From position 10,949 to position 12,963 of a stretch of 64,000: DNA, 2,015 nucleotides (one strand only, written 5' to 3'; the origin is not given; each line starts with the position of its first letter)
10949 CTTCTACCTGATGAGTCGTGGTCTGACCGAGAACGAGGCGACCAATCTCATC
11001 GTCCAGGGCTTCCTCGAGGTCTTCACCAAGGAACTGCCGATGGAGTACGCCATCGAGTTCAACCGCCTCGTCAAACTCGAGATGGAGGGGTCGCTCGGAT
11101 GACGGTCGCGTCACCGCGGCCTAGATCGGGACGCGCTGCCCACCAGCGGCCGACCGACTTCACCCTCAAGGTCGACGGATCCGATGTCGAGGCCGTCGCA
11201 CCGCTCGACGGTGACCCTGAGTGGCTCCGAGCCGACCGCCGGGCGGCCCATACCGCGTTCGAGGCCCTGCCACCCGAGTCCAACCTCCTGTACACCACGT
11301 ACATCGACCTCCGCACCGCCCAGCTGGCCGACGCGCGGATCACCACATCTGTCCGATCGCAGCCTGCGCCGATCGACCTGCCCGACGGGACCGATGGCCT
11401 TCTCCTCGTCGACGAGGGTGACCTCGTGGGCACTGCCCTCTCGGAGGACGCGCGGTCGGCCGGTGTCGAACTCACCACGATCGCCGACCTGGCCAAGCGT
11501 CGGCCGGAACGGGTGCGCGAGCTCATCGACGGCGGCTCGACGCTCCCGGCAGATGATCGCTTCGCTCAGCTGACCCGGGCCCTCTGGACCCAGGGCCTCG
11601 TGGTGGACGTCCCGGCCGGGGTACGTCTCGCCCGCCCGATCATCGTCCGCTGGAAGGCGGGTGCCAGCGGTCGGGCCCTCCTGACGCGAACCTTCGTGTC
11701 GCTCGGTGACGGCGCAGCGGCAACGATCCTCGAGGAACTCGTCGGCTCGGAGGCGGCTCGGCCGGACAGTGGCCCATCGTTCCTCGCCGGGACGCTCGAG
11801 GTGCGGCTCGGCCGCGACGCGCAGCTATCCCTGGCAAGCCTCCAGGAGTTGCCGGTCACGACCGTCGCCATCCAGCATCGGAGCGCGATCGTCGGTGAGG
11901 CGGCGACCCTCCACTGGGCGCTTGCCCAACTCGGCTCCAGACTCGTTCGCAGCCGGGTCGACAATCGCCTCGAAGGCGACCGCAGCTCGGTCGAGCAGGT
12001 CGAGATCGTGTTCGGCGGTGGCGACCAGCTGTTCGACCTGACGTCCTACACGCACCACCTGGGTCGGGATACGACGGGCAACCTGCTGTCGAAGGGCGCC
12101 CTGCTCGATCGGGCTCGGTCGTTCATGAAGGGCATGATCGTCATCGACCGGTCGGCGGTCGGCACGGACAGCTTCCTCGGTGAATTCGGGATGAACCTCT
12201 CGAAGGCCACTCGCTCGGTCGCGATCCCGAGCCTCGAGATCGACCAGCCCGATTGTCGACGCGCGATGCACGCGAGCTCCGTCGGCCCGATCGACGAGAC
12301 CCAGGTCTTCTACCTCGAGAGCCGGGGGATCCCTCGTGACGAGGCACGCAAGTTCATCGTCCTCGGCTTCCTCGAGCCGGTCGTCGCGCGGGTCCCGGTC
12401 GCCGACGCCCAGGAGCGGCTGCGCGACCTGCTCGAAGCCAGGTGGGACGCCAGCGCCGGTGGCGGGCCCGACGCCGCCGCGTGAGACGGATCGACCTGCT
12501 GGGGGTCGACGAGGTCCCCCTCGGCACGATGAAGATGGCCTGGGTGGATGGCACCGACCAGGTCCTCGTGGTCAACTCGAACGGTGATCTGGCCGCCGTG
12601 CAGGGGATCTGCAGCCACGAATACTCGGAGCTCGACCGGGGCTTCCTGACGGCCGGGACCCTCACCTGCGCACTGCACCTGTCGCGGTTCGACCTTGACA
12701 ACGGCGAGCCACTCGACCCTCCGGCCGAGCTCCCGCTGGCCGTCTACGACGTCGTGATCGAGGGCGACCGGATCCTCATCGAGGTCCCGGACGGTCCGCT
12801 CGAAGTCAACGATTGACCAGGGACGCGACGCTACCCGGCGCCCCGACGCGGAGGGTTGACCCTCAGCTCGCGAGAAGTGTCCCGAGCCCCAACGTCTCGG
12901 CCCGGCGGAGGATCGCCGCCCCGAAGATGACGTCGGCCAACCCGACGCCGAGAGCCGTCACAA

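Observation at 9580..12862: Truncated suf operon (sufB-sufD-Rieske only) preceded by an AT-rich inverted repeat, with no sufR, sufC, sufS or sufU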

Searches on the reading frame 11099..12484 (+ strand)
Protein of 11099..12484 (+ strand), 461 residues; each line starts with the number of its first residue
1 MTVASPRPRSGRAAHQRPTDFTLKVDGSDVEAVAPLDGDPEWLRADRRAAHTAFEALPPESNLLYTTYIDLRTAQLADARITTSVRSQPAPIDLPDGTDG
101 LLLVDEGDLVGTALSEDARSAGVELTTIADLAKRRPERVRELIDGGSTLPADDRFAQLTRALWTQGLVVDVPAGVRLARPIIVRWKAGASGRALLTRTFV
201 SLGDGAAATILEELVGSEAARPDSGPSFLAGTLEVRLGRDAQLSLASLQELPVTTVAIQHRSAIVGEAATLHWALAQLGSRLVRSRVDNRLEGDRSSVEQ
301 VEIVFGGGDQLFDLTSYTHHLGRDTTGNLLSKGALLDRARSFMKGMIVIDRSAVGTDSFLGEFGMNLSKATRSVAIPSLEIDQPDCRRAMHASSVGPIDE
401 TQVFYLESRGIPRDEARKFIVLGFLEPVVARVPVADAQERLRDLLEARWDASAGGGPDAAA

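Call 9: search_protein_families(library=pfam, proteins=[window:11099-12481:+])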
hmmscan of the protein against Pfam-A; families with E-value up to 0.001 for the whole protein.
window:11099-12481:+ (461 aa): 1 family
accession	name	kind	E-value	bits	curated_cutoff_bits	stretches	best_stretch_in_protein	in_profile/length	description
PF01458.23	SUFBD_core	-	7.5e-54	183.1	27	1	190-424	6-232/232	SUF system FeS cluster assembly, SufBD core domain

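Call 10: search_protein_families(library=ncbifam, proteins=[window:11099-12481:+])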
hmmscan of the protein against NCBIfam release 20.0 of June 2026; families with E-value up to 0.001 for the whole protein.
window:11099-12481:+ (461 aa): 5 families
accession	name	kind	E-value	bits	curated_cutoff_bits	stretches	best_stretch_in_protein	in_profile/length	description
TIGR01981.1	sufD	equivalog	3.9e-57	193.7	222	1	161-441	2-275/275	Fe-S cluster assembly protein SufD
TIGR01980.1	sufB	equivalog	4.2e-39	134.4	346.4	1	108-436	118-440/448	Fe-S cluster assembly protein SufB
NF008194.0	PRK10948.1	equivalog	1.5e-24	86.6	489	1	154-430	125-399/423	Fe-S cluster assembly protein SufD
NF008773.0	PRK11814.1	equivalog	8.2e-24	84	717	1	110-451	139-481/484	Fe-S cluster assembly protein SufB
NF052511.1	SUF_like_SmsB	exception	1.2e-13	50.9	650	1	234-435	230-428/445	SUF-like minimal system protein SmsB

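Call 11: find_related_loci(query=window:11099-12481:+, collection=genome_contigs, flank=6000)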
Query window:11099-12481:+ (461 aa) in genome_contigs; peptide patterns used: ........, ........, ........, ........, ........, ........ (x = any residue, [..] = any of these).
438 stretches matched a pattern; 59 encode a relative of the query (tblastn E <= 1e-3); 59 distinct loci.
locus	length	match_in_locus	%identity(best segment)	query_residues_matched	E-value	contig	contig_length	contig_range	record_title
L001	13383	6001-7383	86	1-461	0e+0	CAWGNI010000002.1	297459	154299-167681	MAG: uncultured Chloroflexia bacterium isolate MFD05684.bin.2.219 genome assembly, contig: contig_14068, whole genome sh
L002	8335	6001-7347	78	1-449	0e+0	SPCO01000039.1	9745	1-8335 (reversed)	MAG: Thermomicrobiales bacterium isolate das_tool.metabat2.25 k141_371453, whole genome shotgun sequence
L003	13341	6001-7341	78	1-450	0e+0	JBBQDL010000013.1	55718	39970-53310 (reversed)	MAG: Candidatus Limnocylindrales bacterium isolate Co_metawrap_1175 Cmw_1175_k141_10578798_length_55718_cov_27.0000, who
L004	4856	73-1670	76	1-454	0e+0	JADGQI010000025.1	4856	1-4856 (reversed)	MAG: Chloroflexota bacterium isolate Chersky_267 k127_1703784, whole genome shotgun sequence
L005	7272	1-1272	79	30-451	0e+0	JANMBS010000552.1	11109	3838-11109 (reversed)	MAG: Thermomicrobiales bacterium isolate OTE_1_metabat_29 OTE_1_k141_3328154, whole genome shotgun sequence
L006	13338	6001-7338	75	1-449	0e+0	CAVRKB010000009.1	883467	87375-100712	MAG: uncultured Chloroflexia bacterium isolate MFD05567.bin.2.88 genome assembly, contig: contig_4747, whole genome shot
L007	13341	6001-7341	75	1-450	0e+0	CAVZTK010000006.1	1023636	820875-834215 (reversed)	MAG: uncultured Chloroflexia bacterium isolate MFD06714.bin.2.119 genome assembly, contig: contig_18690, whole genome sh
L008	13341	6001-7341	75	1-450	0e+0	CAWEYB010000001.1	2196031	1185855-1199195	MAG: uncultured Chloroflexia bacterium isolate MFD05513.bin.2.174 genome assembly, contig: contig_16543, whole genome sh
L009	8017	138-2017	76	46-457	0e+0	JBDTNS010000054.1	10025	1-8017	MAG: Chloroflexota bacterium isolate cluster3_bin.156 NODE_30964_length_10025_cov_7.321866, whole genome shotgun sequenc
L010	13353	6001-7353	78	1-454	0e+0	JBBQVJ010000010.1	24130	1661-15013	MAG: Candidatus Limnocylindrales bacterium isolate Co_metawrap_1992 Cmw_1992_k141_17997090_length_24130_cov_12.0000, who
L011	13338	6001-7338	67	3-449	0e+0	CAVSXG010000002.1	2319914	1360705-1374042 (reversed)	MAG: uncultured Chloroflexia bacterium isolate MFD09212.bin.2.111 genome assembly, contig: contig_20265, whole genome sh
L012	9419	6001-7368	66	1-450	0e+0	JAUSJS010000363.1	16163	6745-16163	MAG: Candidatus Limnocylindrales bacterium isolate E14_metabat.bin.312 E14_k141_1604782, whole genome shotgun sequence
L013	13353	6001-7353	65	1-450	0e+0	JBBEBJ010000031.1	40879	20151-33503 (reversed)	MAG: Chloroflexota bacterium isolate LejiaF_70_124 Lejia_F_1407_length_40879_cov_73, whole genome shotgun sequence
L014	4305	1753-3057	67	19-449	0e+0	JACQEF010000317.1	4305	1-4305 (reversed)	MAG: Chloroflexi bacterium isolate NC_groundwater_1014_Pr1_S-0.65um_71_9 Montesol18_Sp65_coassembly_scaffold_1429739, wh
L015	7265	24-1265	69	39-449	7e-179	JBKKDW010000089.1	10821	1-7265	MAG: Candidatus Limnocylindrales bacterium isolate swi_bin.91 k127_6030066, whole genome shotgun sequence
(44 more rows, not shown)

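Call 33: find_encoding_contigs(protein=window:11099-12484:+, flank=1000, max_places=6)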
Protein window:11099-12484:+ (461 aa): no gene with exactly this product is on record in the collection.

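Call 38: find_homologous_proteins(query=window:11099-12481:+, max_evalue=1e-40)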
Query window:11099-12481:+ (461 aa): 2955 proteins with E <= 1e-40 among 8000 candidates; the best 120 are listed.
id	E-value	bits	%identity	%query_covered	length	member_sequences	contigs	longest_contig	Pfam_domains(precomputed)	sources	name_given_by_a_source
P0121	3.1e-294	994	100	100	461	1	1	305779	PF01458.24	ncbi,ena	-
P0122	1.2e-252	857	86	100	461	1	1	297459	PF01458.24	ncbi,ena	-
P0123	6.1e-231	785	78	96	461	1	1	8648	PF01458.24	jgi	jgi:Fe-S cluster assembly scaffold protein SufB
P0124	7.8e-227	771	78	98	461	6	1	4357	PF01458.24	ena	-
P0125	8.3e-226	768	78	100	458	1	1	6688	PF01458.24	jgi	jgi:Fe-S cluster assembly scaffold protein SufB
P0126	1.6e-224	764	78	97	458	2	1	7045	PF01458.24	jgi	jgi:Fe-S cluster assembly scaffold protein SufB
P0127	3.1e-224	763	79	100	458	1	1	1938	PF01458.24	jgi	jgi:Fe-S cluster assembly scaffold protein SufB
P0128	8.8e-224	761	77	100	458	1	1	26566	PF01458.24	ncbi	ncbi:MAG: SufD family Fe-S cluster assembly protein [Chloroflexota bacterium]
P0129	1.7e-223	760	77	99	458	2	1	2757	PF01458.24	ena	-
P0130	1.9e-223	760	77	100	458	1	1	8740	PF01458.24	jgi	jgi:Fe-S cluster assembly scaffold protein SufB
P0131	4.7e-223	759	78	100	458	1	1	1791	PF01458.24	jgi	-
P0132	6.3e-223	759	76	100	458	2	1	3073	PF01458.24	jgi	-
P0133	6.4e-223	759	78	97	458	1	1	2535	PF01458.24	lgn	-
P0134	1.0e-222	758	77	100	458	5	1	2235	PF01458.24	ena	-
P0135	1.0e-222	758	78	98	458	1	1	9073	PF01458.24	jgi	jgi:Fe-S cluster assembly scaffold protein SufB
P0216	7.9e-208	709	75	98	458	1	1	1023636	PF01458.24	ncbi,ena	-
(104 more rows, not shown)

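Call 39: find_encoding_contigs(protein=P0121, flank=500, max_places=3)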
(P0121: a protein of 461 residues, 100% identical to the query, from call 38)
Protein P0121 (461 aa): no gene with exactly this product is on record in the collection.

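Call 40: list_cluster_members(proteins=[P0121, P0122, P0012, P0016, P0039, P0047, P0051, P0089, P0093, P0095])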
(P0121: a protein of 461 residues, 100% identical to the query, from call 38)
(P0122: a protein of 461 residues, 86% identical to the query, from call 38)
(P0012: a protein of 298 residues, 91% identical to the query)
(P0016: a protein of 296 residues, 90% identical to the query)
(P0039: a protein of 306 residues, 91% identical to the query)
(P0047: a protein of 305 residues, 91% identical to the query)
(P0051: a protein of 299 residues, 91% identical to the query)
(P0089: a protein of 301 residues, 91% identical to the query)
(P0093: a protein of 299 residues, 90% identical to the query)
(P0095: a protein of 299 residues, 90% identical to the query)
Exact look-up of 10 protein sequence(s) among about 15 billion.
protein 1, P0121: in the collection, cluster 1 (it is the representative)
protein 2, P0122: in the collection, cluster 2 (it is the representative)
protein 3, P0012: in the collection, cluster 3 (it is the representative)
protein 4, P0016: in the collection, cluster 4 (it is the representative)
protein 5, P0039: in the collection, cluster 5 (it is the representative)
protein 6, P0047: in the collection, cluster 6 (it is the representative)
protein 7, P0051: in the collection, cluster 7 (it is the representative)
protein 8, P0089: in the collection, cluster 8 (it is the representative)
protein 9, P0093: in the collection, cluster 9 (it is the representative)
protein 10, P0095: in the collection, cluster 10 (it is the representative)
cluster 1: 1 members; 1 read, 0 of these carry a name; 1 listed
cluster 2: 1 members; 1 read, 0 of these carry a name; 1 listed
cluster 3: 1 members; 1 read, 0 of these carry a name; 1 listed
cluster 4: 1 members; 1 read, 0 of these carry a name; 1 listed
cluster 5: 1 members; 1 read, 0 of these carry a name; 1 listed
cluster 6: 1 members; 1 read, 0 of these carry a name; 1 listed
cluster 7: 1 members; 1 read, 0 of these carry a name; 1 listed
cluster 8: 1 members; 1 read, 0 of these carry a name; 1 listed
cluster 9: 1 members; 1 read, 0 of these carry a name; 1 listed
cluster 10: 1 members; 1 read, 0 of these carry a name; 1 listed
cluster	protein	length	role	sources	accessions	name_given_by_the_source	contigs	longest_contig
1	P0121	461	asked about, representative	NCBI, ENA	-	-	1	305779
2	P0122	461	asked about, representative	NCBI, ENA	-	-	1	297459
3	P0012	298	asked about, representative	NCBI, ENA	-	-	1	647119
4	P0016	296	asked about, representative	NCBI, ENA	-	-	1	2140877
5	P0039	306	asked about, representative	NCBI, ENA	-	-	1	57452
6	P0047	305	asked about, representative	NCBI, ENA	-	-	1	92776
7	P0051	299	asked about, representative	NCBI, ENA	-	-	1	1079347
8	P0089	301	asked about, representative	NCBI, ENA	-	-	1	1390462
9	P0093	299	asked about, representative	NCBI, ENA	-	-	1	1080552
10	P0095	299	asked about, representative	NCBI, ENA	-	-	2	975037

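Call 56: find_encoding_contigs(protein=P0216, flank=3000, max_places=2)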
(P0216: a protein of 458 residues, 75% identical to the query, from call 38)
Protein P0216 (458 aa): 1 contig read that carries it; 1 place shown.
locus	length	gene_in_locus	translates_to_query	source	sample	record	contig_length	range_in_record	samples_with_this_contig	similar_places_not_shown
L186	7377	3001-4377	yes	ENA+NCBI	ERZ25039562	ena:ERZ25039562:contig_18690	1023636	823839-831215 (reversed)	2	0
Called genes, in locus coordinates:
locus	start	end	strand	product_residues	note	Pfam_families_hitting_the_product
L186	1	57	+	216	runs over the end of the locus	PF06897:DUF1269 (weak)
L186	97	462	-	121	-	PF07784:DUF1622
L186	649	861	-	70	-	-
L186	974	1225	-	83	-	PF09851:SHOCT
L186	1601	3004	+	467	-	PF19295:SufBD_N, PF01458:SUFBD_core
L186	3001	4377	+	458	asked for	PF01458:SUFBD_core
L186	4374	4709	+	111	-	PF00355:Rieske, PF13806:Rieske_2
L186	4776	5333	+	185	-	-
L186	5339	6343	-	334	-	PF02423:OCD_Mu_crystall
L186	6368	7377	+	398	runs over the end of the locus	PF01988:VIT1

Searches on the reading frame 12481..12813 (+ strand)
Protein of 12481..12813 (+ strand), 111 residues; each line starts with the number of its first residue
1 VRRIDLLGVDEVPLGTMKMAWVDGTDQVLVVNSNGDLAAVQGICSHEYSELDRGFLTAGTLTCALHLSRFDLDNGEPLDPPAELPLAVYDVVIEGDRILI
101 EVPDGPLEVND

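Call 9: search_protein_families(library=pfam, proteins=[window:12481-12813:+])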
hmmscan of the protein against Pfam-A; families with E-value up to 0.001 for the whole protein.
window:12481-12813:+ (111 aa): 2 families
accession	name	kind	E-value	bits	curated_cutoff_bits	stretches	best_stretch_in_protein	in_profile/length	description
PF00355.32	Rieske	-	3.8e-13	49.6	20.3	1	6-89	5-87/88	Rieske [2Fe-2S] domain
PF13806.12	Rieske_2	-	9.9e-07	29.1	27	1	9-100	8-103/104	Rieske-like [2Fe-2S] domain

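Call 10: search_protein_families(library=ncbifam, proteins=[window:12481-12813:+])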
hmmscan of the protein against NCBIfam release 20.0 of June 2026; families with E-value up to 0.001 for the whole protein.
window:12481-12813:+ (111 aa): 6 families
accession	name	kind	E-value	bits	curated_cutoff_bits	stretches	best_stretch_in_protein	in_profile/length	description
NF007422.0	PRK09965.1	equivalog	1.2e-17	63.9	113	1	3-104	3-102/106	bifunctional 3-phenylpropionate/cinnamic acid dioxygenase ferredoxin subunit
NF042948.2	3PPDioc_HcaC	equivalog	1.6e-14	54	150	1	1-104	1-104/105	3-phenylpropionate/cinnamic acid dioxygenase ferredoxin subunit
NF041683.1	ant_diox_AndAb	equivalog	1.6e-11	44.3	150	1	19-102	17-100/100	anthranilate 1,2-dioxygenase ferredoxin subunit AndAb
TIGR02377.1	MocE_fam_FeS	subfamily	1.8e-07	31.1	136.15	1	33-101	32-100/101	MocE family 2Fe-2S type ferredoxin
NF041174.1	SDX_Thmprot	equivalog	2.8e-07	30.7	170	1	25-85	24-84/109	sulredoxin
TIGR02378.1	nirD_assim_sml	equivalog_domain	8e-05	22.7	74.65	1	25-101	23-104/105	nitrite reductase small subunit NirD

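Call 65: find_homologous_proteins(query=window:12481-12813:+, max_evalue=1e-10)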
Query window:12481-12813:+ (111 aa): 3902 proteins with E <= 1e-10 among 3927 candidates; the best 120 are listed.
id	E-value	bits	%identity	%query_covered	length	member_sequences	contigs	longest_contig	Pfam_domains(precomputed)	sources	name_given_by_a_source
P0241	2.2e-67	242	100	100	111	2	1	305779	PF00355.33,PF13806.13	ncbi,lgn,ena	-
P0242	1.5e-62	227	91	100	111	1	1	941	PF00355.33,PF13806.13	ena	-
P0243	2.2e-62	226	91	100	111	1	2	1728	PF00355.33,PF13806.13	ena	-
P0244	4.0e-62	225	90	100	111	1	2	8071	PF00355.33,PF13806.13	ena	-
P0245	1.0e-61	224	89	100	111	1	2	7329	PF00355.33,PF13806.13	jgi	-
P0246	1.0e-61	224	90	100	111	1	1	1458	PF00355.33,PF13806.13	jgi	jgi:3-phenylpropionate/trans-cinnamate dioxygenase ferredoxin subunit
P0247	1.1e-61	224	90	100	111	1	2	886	PF00355.33,PF13806.13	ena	-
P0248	1.2e-61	224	92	100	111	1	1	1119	PF00355.33,PF13806.13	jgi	jgi:3-phenylpropionate/trans-cinnamate dioxygenase ferredoxin component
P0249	1.6e-61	223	91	100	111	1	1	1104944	PF00355.33,PF13806.13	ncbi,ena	-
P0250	1.6e-61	223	91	100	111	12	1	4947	PF00355.33,PF13806.13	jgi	-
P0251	1.7e-61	223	91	100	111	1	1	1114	PF00355.33,PF13806.13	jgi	jgi:3-phenylpropionate/trans-cinnamate dioxygenase ferredoxin component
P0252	1.8e-61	223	91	100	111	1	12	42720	PF00355.33,PF13806.13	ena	-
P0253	1.9e-61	223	91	97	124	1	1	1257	PF00355.33,PF13806.13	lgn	-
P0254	1.9e-61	223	91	100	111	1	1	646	PF00355.33,PF13806.13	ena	-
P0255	2.3e-61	223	91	100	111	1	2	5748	PF00355.33,PF13806.13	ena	-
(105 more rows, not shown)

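Call 66: find_encoding_contigs(protein=P0241, flank=1500, max_places=4)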
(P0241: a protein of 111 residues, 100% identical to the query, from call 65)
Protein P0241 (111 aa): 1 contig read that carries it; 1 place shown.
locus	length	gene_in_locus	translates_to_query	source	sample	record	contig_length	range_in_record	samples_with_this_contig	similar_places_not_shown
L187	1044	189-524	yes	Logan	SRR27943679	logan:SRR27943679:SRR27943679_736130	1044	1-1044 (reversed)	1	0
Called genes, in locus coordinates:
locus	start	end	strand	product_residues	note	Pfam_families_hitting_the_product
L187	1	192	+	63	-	?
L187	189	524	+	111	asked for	PF00355:Rieske, PF13806:Rieske_2 (weak)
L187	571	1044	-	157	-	?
